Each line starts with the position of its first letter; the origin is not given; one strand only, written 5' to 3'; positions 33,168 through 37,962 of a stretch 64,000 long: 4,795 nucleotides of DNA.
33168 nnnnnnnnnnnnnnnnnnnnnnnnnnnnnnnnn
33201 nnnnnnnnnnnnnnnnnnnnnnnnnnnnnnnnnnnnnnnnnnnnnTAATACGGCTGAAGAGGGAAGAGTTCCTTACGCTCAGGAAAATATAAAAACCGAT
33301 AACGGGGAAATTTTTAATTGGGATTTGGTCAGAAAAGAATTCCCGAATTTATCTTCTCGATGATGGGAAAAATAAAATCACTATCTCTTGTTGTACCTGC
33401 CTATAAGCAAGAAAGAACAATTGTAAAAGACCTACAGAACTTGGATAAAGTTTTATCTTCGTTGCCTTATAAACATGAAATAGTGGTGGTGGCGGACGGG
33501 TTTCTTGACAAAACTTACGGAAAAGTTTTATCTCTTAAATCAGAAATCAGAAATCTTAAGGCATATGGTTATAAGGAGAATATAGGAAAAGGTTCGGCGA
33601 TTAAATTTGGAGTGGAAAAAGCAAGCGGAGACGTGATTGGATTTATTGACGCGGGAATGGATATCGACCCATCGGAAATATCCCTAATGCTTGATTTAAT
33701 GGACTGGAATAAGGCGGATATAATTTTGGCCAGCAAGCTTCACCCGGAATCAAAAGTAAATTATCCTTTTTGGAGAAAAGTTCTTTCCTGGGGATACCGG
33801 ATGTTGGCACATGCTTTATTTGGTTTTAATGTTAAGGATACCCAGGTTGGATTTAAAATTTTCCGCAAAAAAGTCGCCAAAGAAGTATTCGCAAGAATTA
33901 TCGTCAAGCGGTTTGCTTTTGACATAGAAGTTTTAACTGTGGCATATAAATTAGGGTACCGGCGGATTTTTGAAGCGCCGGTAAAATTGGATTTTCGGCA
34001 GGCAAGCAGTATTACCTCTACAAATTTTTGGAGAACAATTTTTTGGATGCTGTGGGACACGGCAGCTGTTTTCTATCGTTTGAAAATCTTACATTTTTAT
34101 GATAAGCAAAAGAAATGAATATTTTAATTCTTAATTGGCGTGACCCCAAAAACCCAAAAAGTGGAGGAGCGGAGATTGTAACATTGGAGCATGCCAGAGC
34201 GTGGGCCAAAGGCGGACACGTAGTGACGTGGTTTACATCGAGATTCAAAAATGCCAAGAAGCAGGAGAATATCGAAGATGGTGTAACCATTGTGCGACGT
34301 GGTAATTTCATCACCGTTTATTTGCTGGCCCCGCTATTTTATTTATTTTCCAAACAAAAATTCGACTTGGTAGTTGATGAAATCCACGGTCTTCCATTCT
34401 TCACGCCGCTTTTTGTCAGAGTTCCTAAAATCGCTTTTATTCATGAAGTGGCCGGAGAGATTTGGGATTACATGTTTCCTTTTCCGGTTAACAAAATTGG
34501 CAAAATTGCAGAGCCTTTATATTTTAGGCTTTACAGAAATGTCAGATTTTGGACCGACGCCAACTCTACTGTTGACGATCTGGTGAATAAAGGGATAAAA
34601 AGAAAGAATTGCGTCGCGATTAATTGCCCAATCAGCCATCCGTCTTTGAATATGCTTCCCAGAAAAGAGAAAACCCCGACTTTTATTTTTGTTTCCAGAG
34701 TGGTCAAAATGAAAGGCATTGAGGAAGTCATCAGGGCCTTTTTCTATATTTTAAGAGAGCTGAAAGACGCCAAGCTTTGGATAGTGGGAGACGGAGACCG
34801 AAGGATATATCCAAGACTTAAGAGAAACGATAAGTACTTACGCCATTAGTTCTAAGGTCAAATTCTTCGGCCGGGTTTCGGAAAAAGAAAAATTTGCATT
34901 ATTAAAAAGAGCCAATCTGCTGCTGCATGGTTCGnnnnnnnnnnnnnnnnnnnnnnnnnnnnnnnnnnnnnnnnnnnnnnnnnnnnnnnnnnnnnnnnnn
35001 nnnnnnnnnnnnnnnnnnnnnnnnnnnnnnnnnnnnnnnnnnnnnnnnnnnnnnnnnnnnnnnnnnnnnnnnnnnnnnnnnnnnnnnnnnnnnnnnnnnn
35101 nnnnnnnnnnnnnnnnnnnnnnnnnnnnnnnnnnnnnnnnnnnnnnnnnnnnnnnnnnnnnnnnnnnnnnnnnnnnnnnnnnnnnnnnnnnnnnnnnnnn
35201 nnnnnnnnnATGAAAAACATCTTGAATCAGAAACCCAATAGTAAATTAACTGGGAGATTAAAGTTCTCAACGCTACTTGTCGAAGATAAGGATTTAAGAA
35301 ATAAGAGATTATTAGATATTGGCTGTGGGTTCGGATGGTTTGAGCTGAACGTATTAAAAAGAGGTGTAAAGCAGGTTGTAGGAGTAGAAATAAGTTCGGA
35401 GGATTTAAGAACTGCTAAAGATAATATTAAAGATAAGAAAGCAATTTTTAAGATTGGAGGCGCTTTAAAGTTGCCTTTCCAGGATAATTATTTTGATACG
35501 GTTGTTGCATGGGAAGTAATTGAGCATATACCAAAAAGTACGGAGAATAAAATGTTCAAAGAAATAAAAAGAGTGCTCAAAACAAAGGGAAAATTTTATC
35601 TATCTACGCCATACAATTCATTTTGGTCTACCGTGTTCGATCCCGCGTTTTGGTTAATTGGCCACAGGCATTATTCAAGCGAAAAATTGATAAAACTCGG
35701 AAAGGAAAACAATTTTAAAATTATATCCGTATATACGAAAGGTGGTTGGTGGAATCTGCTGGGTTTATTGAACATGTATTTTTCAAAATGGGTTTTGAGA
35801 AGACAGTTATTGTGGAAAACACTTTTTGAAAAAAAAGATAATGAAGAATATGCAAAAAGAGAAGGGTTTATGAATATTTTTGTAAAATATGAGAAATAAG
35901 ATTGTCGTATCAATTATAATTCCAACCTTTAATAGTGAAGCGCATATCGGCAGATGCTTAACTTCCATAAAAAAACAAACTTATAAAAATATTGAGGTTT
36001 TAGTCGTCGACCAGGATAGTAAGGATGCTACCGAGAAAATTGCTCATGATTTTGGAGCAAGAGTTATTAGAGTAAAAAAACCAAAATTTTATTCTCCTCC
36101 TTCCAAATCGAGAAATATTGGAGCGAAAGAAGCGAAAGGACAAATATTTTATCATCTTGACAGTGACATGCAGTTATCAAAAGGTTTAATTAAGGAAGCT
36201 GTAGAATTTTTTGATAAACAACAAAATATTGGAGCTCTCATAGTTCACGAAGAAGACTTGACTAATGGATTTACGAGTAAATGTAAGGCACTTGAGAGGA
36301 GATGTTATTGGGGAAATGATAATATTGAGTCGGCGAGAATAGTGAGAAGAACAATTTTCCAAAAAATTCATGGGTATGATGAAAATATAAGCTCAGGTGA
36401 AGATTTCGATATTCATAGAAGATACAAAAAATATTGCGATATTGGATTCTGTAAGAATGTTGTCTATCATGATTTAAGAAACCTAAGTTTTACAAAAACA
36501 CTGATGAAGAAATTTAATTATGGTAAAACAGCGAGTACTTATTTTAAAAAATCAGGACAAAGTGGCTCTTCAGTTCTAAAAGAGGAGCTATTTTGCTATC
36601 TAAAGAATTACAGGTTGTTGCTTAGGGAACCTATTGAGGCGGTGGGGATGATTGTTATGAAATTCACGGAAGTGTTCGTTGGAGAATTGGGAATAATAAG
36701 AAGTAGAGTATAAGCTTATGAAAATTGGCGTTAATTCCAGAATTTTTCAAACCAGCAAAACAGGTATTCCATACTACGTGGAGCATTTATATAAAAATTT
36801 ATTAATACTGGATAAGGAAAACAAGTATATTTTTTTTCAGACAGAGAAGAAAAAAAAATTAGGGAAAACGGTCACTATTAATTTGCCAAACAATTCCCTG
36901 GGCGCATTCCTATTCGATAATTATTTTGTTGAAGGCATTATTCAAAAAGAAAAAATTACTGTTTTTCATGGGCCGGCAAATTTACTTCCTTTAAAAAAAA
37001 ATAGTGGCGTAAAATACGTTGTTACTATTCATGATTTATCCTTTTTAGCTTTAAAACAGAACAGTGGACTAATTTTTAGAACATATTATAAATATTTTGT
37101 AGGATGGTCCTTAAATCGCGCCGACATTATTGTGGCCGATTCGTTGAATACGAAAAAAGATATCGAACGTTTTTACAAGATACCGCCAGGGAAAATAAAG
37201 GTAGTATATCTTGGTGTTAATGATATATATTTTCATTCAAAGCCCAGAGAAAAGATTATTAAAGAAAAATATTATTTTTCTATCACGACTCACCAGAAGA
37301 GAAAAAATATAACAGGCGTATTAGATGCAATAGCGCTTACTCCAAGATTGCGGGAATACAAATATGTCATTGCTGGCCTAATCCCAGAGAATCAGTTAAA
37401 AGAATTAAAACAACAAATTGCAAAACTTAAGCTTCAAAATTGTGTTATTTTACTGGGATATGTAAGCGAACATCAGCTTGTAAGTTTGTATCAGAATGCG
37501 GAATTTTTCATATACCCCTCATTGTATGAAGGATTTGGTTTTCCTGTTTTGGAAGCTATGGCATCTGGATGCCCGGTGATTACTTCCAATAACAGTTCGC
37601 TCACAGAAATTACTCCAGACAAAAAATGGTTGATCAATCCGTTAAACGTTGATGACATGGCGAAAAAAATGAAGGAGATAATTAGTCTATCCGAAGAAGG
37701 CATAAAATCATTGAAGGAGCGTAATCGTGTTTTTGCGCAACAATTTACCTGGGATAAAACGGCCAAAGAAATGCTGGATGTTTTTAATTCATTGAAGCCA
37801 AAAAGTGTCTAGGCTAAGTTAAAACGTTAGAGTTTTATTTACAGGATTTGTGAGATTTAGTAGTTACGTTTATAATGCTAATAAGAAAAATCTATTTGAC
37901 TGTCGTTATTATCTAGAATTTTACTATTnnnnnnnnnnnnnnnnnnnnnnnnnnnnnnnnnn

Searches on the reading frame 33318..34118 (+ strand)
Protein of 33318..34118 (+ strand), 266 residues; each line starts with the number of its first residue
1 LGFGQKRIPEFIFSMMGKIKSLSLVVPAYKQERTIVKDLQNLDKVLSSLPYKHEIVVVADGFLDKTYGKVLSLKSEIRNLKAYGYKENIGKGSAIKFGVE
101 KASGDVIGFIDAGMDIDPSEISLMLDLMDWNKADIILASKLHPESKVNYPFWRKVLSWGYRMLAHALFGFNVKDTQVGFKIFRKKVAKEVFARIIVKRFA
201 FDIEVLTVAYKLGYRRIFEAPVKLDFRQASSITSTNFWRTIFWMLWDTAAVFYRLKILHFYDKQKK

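Call 18: search_protein_families(library=pfam, proteins=[window:33318-34118:+], max_evalue=0.001)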
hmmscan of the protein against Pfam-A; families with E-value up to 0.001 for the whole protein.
window:33318-34118:+ (266 aa): 1 family
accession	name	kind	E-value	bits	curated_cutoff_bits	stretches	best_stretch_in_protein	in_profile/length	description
PF00535.33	Glycos_transf_2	-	3.9e-16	59.9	23.3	1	23-191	1-168/168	Glycosyl transferase family 2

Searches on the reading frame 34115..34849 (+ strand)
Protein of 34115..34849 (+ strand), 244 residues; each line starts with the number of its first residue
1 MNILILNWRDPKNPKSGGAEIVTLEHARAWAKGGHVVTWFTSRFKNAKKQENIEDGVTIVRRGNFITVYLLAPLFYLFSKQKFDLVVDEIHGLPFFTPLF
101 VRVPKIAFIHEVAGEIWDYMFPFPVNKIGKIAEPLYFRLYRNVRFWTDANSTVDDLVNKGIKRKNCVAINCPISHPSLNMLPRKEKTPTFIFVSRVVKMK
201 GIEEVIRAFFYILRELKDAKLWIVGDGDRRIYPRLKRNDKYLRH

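Call 18: search_protein_families(library=pfam, proteins=[window:34115-34849:+], max_evalue=0.001)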
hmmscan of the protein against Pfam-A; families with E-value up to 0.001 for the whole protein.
window:34115-34849:+ (244 aa): 3 families
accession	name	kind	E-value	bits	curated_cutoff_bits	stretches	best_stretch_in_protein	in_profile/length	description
PF13439.12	Glyco_transf_4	-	3.9e-09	37.2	28.5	1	17-173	2-166/170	Glycosyltransferase Family 4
PF00534.26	Glycos_transf_1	-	2.2e-07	31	26.4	1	182-230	10-59/172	Glycosyl transferases group 1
PF13692.12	Glyco_trans_1_4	-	4.8e-05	24.1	27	1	188-236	2-50/142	Glycosyl transferases group 1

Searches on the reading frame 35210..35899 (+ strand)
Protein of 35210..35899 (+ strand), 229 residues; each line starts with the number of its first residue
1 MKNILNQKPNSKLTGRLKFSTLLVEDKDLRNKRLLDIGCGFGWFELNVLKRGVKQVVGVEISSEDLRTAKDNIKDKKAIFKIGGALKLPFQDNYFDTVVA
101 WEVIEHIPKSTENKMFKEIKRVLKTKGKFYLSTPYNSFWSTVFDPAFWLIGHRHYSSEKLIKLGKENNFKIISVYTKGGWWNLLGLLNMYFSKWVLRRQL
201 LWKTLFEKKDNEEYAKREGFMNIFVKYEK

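Call 18: search_protein_families(library=pfam, proteins=[window:35210-35899:+], max_evalue=0.001)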
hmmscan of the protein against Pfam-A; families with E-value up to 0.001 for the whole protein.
window:35210-35899:+ (229 aa): 12 families
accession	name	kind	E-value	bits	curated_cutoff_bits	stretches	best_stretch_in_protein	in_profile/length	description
PF08241.18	Methyltransf_11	-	8e-21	74.9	21.2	1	35-131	1-95/95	Methyltransferase domain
PF13649.12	Methyltransf_25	-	3.6e-19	69.7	27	1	35-127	2-97/97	Methyltransferase domain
PF13489.12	Methyltransf_23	-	1.4e-17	64.4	27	1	26-173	18-163/164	Methyltransferase domain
PF13847.12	Methyltransf_31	-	7.9e-17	61.7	27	1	31-135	4-113/145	Methyltransferase domain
PF02353.26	CMAS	-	2.1e-11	44.1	27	1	32-133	64-166/273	Mycolic acid cyclopropane synthetase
PF08242.18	Methyltransf_12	-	2.2e-09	38.4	30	1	35-129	1-98/98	Methyltransferase domain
PF01209.24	Ubie_methyltran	-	2.3e-07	30.9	20.1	1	27-131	44-151/233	ubiE/COQ5 methyltransferase family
PF06325.19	PrmA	-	5.3e-07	29.8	22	1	24-132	155-259/296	Ribosomal protein L11 methyltransferase (PrmA)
PF05175.20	MTS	-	9e-07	29.1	23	1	21-131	21-138/170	Methyltransferase small domain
PF08003.17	Methyltransf_9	-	1e-06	28.4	23.8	1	18-133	103-219/315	Protein of unknown function (DUF1698)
PF02390.23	Methyltransf_4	-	0.0003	20.7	24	0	32-77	3-49/173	Putative methyltransferase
PF03141.22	Methyltransf_29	-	0.00069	18.8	23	1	27-134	114-220/506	Putative S-adenosyl-L-methionine-dependent methyltransferase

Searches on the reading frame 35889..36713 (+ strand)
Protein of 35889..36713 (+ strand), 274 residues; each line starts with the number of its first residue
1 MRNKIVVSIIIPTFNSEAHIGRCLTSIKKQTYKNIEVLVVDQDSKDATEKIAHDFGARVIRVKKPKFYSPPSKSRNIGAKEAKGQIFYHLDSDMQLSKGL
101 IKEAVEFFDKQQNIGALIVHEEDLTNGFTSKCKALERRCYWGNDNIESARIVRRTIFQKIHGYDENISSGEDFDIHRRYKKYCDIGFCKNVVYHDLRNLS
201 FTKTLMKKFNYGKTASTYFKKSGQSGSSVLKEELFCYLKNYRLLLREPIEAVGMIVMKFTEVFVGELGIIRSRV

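Call 18: search_protein_families(library=pfam, proteins=[window:35889-36713:+], max_evalue=0.001)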
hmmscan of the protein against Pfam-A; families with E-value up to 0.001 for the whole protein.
window:35889-36713:+ (274 aa): 3 families
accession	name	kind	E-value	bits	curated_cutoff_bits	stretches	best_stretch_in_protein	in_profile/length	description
PF00535.33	Glycos_transf_2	-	5.6e-27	95.1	23.3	1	8-130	1-128/168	Glycosyl transferase family 2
PF10111.15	Glyco_tranf_2_2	-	1.1e-12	48.4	27.3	2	8-120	1-121/276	Glycosyltransferase like family 2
PF13641.12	Glyco_tranf_2_3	-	9.1e-11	42.6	27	1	7-126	3-127/230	Glycosyltransferase like family 2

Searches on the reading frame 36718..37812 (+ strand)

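Call 66: search_protein_families(library=pfam, proteins=[window:36718-37812:+], max_evalue=0.0001)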
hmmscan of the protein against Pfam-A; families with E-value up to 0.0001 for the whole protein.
window:36718-37812:+ (364 aa): 6 families
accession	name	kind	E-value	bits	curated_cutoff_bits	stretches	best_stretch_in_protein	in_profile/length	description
PF00534.26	Glycos_transf_1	-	4.8e-34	117.8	26.4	1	181-326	13-160/172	Glycosyl transferases group 1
PF13692.12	Glyco_trans_1_4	-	9.2e-25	88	27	1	192-322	11-140/142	Glycosyl transferases group 1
PF13439.12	Glyco_transf_4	-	5.6e-14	53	28.5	1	67-168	60-167/170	Glycosyltransferase Family 4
PF20706.3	GT4-conflict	-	5.1e-10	39.3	26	1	211-351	230-384/385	Family 4 Glycosyltransferase in conflict systems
PF13524.12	Glyco_trans_1_2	-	1.6e-06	28.5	25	1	246-354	32-144/144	Glycosyl transferase-like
PF13579.12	Glyco_trans_4_4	-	7.4e-05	23.6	29.7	0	94-166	91-158/158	Glycosyl transferase 4-like domain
